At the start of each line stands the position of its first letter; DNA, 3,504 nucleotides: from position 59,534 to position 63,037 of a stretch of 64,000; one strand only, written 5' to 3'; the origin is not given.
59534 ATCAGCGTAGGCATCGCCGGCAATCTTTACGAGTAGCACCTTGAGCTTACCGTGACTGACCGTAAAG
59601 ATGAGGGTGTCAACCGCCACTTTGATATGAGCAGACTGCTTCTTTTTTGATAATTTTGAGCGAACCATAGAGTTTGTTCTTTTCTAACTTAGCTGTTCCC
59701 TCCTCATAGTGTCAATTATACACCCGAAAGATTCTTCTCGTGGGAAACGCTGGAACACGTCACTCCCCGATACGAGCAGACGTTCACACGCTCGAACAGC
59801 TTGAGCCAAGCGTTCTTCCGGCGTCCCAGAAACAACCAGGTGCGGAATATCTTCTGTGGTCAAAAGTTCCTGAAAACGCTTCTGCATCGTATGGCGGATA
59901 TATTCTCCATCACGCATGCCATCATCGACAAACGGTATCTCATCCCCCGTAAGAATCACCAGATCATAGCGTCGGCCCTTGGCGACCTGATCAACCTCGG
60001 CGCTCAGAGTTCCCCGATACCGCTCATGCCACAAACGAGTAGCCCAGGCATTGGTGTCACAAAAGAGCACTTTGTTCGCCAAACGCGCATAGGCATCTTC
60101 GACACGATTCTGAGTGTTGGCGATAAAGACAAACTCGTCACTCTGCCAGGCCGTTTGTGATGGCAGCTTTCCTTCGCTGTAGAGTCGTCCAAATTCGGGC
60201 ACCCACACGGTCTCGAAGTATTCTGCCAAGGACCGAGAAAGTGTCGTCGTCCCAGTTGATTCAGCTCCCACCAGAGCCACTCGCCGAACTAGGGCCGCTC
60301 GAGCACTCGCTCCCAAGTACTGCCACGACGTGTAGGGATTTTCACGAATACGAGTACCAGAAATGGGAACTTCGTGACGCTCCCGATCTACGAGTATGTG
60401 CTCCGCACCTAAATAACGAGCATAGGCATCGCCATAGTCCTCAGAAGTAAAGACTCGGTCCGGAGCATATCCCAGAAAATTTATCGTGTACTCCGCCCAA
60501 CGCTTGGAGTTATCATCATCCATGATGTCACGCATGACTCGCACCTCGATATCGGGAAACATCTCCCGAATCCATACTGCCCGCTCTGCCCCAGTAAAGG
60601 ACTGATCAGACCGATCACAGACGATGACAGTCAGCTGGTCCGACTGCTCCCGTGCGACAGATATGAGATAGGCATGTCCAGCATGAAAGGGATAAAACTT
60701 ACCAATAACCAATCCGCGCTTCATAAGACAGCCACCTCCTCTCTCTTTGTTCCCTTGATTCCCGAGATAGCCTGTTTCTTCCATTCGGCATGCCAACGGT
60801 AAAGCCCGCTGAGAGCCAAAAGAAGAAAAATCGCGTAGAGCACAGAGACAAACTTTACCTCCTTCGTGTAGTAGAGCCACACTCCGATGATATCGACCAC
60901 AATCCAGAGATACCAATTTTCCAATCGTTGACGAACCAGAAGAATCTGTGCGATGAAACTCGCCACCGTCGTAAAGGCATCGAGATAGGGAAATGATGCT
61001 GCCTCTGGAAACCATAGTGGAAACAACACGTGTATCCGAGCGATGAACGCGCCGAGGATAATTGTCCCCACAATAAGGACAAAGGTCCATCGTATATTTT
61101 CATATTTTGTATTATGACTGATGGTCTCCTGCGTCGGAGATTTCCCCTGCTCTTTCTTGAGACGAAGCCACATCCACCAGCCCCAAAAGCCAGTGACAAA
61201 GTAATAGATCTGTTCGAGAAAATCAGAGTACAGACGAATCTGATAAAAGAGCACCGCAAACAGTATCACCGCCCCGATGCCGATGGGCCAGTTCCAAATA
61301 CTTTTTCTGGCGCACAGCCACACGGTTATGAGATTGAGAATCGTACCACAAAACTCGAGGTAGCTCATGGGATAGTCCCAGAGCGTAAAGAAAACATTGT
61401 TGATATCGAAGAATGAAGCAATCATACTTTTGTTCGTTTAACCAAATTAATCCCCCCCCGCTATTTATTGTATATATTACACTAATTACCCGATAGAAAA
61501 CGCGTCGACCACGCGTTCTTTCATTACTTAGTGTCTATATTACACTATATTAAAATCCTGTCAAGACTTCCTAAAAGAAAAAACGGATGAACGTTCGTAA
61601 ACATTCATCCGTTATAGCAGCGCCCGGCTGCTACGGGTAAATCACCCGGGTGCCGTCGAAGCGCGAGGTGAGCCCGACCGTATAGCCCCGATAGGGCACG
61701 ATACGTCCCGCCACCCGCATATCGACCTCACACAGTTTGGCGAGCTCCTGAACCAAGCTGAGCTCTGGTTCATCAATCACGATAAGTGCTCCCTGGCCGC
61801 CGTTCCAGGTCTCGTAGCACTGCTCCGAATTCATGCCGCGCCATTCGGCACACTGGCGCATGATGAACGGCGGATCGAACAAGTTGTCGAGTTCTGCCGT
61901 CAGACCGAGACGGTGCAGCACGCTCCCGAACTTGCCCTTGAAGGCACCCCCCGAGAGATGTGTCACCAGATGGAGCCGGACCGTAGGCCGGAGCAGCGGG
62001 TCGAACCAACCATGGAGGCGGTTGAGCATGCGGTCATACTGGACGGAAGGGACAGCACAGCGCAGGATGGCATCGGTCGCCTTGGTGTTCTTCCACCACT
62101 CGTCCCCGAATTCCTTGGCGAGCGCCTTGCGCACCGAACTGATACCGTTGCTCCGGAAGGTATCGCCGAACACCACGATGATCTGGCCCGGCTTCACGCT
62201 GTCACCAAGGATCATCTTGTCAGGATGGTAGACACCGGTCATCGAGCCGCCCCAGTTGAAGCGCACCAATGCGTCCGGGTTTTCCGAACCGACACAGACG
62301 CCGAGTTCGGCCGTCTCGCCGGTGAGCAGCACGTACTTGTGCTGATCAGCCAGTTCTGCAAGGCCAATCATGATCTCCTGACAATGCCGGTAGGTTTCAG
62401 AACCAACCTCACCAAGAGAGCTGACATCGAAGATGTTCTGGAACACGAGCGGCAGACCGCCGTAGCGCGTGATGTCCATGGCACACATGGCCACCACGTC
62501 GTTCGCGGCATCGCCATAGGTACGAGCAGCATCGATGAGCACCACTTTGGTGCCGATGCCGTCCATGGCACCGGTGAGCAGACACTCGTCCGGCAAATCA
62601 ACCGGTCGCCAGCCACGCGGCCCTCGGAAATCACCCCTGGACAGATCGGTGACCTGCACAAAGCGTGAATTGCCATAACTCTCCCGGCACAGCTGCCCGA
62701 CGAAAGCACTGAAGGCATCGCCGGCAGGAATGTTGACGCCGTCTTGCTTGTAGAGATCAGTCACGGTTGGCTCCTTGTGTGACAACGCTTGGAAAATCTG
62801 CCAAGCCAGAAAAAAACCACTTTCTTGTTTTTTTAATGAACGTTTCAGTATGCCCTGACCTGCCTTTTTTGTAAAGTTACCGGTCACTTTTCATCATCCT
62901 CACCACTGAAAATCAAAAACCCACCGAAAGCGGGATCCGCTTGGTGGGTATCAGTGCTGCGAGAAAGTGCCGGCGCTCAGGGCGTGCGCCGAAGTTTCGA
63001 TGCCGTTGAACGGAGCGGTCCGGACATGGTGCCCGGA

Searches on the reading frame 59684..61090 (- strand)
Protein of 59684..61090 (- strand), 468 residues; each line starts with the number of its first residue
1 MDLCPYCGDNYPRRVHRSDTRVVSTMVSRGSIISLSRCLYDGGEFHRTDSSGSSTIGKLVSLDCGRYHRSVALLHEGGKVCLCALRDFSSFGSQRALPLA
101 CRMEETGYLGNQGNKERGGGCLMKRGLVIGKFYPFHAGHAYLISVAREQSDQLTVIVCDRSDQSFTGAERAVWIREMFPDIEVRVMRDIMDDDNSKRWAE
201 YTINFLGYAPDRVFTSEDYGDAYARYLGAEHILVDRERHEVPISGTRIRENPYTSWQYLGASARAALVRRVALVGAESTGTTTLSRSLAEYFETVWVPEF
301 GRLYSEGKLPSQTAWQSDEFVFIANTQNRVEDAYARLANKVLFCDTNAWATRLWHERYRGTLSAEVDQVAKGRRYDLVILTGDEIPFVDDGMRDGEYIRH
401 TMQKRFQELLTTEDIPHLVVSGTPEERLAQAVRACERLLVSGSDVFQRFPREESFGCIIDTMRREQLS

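Call 81: search_protein_families(library=pfam, proteins=[window:59684-61090:-], max_evalue=0.00001)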
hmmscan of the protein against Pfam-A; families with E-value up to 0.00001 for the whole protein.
window:59684-61090:- (468 aa): 1 family
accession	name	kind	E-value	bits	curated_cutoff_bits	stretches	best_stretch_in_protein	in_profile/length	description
PF13521.12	AAA_28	-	1.7e-29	103.6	27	1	270-427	1-164/164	AAA domain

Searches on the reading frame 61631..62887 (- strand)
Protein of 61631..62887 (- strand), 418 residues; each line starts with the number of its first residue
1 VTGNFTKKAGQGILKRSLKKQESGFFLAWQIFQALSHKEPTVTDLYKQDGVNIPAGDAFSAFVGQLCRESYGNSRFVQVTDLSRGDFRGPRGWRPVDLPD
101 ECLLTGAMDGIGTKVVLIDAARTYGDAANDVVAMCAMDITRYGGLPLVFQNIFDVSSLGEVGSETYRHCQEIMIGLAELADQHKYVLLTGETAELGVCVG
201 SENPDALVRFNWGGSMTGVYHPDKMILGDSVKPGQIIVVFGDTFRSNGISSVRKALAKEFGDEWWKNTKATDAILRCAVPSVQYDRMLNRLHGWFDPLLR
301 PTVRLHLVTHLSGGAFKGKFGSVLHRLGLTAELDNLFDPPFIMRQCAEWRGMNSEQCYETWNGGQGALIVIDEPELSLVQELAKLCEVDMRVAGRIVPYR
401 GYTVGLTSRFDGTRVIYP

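Call 44: search_protein_families(library=pfam, proteins=[window:61631-62887:-], max_evalue=0.01)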
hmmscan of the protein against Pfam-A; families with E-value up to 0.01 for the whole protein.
window:61631-62887:- (418 aa): 2 families
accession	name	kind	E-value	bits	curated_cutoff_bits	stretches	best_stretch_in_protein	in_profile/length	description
PF00586.29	AIRS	-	5.2e-08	33.7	24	1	98-198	9-97/112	AIR synthase related protein, N-terminal domain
PF02769.27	AIRS_C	-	0.0071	17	23.1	0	232-403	1-152/156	AIR synthase related protein, C-terminal domain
